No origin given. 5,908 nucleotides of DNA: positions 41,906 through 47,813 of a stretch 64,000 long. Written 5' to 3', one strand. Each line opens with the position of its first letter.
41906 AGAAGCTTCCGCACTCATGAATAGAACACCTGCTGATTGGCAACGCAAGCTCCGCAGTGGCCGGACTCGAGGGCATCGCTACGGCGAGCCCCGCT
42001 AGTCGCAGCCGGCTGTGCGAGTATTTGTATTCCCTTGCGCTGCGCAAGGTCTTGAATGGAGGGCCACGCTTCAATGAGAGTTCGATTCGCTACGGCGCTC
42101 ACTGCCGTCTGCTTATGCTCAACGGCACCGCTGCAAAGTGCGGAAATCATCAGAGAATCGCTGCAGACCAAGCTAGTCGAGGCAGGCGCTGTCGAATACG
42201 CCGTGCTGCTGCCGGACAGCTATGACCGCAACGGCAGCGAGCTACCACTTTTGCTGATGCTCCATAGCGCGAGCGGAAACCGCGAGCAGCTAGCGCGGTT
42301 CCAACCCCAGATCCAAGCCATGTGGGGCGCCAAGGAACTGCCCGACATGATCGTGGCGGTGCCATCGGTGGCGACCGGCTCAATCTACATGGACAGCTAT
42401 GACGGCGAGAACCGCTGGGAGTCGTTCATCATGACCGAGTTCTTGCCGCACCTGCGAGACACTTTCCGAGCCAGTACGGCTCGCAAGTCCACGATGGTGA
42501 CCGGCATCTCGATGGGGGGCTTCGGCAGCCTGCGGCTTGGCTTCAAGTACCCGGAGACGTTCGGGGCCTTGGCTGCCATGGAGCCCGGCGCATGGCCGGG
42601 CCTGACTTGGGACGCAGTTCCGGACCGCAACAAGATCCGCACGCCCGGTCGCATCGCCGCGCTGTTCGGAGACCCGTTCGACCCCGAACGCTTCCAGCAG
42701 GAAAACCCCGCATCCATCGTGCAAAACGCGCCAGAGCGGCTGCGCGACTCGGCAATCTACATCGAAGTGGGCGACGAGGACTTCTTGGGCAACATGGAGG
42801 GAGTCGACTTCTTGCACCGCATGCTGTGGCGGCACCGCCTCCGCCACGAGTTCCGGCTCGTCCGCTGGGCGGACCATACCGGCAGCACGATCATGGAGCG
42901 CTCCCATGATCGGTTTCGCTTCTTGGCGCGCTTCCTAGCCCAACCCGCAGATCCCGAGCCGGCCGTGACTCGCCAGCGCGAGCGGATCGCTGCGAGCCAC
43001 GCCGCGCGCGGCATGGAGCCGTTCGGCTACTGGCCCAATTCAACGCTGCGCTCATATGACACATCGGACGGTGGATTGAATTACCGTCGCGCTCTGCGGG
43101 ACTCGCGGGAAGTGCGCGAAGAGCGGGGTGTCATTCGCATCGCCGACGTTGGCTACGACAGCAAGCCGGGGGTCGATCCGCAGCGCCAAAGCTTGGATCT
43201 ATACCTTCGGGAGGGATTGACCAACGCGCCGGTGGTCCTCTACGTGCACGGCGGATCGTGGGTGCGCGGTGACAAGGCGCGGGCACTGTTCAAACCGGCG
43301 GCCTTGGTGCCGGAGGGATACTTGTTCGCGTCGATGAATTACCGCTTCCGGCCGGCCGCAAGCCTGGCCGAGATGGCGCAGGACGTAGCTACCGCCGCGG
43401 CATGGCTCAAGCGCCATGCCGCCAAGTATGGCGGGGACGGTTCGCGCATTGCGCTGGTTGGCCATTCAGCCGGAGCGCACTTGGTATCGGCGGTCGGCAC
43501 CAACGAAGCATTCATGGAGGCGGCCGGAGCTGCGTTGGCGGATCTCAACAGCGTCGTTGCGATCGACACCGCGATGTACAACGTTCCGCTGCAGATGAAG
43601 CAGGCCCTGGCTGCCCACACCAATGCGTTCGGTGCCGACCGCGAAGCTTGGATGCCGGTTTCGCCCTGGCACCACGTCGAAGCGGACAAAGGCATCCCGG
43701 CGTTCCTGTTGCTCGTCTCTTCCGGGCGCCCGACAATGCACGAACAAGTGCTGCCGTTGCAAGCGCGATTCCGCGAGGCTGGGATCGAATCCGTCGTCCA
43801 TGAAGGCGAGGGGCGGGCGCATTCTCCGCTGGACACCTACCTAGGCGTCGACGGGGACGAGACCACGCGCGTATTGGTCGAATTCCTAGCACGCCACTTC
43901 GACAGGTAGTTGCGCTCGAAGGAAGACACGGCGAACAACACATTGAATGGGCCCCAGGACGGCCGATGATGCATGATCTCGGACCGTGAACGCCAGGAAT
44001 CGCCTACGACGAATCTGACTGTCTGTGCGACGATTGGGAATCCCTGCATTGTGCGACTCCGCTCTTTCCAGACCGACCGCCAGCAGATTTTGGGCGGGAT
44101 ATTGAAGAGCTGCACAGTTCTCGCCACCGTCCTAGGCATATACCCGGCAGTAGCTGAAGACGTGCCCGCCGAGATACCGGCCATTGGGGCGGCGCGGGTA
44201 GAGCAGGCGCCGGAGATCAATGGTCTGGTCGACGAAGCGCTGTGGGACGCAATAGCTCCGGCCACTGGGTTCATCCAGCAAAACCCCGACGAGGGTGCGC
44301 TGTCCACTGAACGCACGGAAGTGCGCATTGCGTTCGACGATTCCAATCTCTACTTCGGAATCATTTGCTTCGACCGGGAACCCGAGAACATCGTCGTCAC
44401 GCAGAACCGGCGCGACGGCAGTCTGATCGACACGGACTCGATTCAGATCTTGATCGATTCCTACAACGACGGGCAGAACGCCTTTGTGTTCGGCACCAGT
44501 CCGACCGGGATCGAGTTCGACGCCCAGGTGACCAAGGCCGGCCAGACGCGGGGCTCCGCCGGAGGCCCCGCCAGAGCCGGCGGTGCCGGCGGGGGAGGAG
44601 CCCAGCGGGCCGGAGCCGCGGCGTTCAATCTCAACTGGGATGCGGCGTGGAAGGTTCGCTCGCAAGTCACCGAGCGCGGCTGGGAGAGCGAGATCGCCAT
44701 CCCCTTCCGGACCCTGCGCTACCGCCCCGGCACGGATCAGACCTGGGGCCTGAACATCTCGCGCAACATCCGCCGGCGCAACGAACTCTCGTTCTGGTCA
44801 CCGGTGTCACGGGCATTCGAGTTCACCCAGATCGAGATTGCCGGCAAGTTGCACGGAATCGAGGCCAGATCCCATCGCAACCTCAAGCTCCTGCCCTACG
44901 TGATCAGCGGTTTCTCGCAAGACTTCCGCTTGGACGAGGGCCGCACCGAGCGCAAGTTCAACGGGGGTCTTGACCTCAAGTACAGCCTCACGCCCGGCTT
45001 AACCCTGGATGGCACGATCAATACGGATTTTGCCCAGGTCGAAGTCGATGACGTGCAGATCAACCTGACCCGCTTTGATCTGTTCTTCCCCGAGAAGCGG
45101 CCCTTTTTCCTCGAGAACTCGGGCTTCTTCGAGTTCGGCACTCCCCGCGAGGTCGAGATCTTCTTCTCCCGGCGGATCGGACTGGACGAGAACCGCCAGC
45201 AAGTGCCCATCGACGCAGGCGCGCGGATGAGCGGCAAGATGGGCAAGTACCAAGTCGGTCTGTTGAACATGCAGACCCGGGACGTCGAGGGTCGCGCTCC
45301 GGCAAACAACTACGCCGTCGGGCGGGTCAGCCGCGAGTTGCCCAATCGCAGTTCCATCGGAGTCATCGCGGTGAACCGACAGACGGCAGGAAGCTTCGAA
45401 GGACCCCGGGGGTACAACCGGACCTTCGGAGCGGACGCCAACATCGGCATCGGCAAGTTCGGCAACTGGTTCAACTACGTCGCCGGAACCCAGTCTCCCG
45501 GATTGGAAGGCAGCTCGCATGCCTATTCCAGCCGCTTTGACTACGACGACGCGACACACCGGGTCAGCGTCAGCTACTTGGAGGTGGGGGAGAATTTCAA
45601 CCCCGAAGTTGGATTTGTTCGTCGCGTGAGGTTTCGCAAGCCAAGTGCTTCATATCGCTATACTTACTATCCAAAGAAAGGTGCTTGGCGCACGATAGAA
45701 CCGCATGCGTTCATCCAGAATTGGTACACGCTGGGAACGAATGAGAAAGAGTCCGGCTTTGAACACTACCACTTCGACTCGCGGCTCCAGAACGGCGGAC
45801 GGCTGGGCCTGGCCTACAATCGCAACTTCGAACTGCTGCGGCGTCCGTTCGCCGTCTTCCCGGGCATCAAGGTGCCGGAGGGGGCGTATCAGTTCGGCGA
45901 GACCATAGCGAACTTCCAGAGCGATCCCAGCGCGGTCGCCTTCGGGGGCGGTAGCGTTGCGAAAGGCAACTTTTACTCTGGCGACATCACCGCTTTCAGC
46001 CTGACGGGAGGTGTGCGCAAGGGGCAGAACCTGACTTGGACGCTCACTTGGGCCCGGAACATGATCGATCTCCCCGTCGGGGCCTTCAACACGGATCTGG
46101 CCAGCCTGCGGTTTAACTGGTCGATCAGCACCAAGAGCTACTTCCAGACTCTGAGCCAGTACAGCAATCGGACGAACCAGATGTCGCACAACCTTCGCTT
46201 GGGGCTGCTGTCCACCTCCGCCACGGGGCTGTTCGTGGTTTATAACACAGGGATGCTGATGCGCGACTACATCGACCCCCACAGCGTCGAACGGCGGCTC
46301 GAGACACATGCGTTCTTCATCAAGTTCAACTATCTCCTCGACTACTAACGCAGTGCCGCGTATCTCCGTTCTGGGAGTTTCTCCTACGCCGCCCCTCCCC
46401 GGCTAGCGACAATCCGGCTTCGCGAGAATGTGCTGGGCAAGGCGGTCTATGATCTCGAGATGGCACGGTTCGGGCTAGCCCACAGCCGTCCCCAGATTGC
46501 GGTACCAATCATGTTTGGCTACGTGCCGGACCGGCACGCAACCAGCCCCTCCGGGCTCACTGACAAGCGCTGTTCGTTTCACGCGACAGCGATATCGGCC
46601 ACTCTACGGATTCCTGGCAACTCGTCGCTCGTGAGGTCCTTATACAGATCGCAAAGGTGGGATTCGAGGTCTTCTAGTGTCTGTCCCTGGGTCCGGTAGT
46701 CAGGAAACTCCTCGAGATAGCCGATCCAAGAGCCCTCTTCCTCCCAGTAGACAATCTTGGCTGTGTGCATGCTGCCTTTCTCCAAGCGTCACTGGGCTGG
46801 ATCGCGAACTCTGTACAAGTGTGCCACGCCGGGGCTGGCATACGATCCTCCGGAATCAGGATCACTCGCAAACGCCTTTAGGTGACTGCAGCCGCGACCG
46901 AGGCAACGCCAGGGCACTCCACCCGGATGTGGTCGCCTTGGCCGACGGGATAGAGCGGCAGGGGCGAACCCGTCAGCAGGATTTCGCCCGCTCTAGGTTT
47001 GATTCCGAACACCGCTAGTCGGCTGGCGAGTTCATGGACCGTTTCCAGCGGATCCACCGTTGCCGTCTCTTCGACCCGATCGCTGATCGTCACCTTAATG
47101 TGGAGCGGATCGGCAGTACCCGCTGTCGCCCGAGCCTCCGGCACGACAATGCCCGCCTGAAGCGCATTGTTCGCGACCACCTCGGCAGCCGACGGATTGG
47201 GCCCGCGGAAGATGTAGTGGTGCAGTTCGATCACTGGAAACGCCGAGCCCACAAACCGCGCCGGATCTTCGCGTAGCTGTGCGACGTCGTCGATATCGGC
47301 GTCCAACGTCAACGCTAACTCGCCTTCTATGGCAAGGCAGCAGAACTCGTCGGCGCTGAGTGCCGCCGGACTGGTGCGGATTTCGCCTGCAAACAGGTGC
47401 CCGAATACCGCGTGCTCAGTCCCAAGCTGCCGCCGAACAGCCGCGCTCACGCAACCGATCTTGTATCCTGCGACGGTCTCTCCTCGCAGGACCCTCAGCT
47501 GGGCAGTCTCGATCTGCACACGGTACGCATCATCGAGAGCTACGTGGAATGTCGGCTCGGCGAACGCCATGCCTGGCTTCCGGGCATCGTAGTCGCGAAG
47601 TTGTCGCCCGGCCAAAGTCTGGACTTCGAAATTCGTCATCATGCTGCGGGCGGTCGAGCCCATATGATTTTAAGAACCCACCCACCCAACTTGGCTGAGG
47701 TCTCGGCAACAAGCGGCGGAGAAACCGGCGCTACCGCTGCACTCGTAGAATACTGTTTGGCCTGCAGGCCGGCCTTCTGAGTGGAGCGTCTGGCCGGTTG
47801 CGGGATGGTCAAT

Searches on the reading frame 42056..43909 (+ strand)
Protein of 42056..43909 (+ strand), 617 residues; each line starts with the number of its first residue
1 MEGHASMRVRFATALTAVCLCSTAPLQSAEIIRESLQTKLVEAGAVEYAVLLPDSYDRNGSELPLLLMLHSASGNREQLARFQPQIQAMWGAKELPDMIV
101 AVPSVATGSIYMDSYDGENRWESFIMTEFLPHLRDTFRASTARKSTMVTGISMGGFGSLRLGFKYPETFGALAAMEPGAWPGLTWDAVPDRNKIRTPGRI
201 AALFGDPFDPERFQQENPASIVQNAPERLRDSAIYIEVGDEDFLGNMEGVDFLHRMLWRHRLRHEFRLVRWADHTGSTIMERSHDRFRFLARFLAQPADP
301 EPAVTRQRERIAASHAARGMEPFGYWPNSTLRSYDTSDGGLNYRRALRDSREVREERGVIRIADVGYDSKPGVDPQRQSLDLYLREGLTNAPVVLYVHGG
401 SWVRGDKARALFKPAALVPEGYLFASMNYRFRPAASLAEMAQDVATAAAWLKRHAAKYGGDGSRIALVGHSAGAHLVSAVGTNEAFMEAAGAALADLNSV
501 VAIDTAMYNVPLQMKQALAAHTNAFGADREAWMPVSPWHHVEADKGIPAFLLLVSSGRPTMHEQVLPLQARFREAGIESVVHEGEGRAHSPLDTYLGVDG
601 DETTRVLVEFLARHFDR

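Call 74: search_protein_families(library=pfam, proteins=[window:42056-43909:+], max_evalue=0.001)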
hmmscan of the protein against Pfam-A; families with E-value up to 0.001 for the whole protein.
window:42056-43909:+ (617 aa): 6 families
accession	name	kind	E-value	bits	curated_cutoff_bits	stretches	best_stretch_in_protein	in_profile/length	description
PF20434.5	BD-FAE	-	1.1e-25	90.9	26.8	1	380-485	1-111/215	BD-FAE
PF00756.26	Esterase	-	4.1e-20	73.1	22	1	47-253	9-206/251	Putative esterase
PF07859.19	Abhydrolase_3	-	3.7e-13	50.2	25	1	394-590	1-207/210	alpha/beta hydrolase fold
PF00135.34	COesterase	-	1.8e-11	44.2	27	1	389-481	101-201/515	Carboxylesterase family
PF00326.27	Peptidase_S9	-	5.3e-06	26.5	22.6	0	442-555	46-152/213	Prolyl oligopeptidase family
PF12146.15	Hydrolase_4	-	1.4e-05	25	27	0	135-191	67-122/239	Serine aminopeptidase, S33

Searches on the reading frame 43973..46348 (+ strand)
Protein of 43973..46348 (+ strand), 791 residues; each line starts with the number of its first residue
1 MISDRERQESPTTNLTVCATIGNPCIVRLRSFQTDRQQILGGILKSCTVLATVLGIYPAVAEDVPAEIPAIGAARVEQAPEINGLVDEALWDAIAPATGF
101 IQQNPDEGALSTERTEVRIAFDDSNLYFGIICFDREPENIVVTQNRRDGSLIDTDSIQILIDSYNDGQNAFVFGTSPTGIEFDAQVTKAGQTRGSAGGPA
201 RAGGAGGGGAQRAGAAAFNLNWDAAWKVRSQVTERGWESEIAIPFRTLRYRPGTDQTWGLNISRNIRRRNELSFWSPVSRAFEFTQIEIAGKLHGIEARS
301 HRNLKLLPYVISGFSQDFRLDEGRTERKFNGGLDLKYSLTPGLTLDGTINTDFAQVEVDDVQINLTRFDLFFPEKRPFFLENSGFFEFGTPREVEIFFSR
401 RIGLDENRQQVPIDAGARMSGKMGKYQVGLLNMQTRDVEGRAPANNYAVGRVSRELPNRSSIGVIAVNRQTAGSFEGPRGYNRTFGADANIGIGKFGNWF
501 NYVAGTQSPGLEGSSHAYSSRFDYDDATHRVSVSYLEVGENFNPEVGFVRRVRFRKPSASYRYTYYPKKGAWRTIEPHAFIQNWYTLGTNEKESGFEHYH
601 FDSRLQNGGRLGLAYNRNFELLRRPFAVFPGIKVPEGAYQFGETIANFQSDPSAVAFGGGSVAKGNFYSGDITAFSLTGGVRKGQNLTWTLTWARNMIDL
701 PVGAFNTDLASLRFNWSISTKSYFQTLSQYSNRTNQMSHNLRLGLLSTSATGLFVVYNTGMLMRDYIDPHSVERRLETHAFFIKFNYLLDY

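Call 74: search_protein_families(library=pfam, proteins=[window:43973-46348:+], max_evalue=0.001)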
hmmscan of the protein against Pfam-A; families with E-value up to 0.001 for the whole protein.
window:43973-46348:+ (791 aa): 2 families
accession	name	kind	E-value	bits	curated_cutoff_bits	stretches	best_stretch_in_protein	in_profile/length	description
PF19313.5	DUF5916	-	7.7e-22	78.2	22.6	1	304-409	5-101/572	Domain of unknown function (DUF5916)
PF06452.16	CBM9_1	-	0.00026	21.4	23.4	1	82-263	1-147/185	Carbohydrate family 9 binding domain-like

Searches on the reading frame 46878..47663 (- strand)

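Call 74: search_protein_families(library=pfam, proteins=[window:46878-47663:-], max_evalue=0.001)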
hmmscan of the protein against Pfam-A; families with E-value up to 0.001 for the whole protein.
window:46878-47663:- (261 aa): 1 family
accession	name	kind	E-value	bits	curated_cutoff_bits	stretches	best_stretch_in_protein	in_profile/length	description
PF01557.24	FAA_hydrolase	-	6.2e-06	26.5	23.9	1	111-260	59-213/214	Fumarylacetoacetate (FAA) hydrolase C-terminal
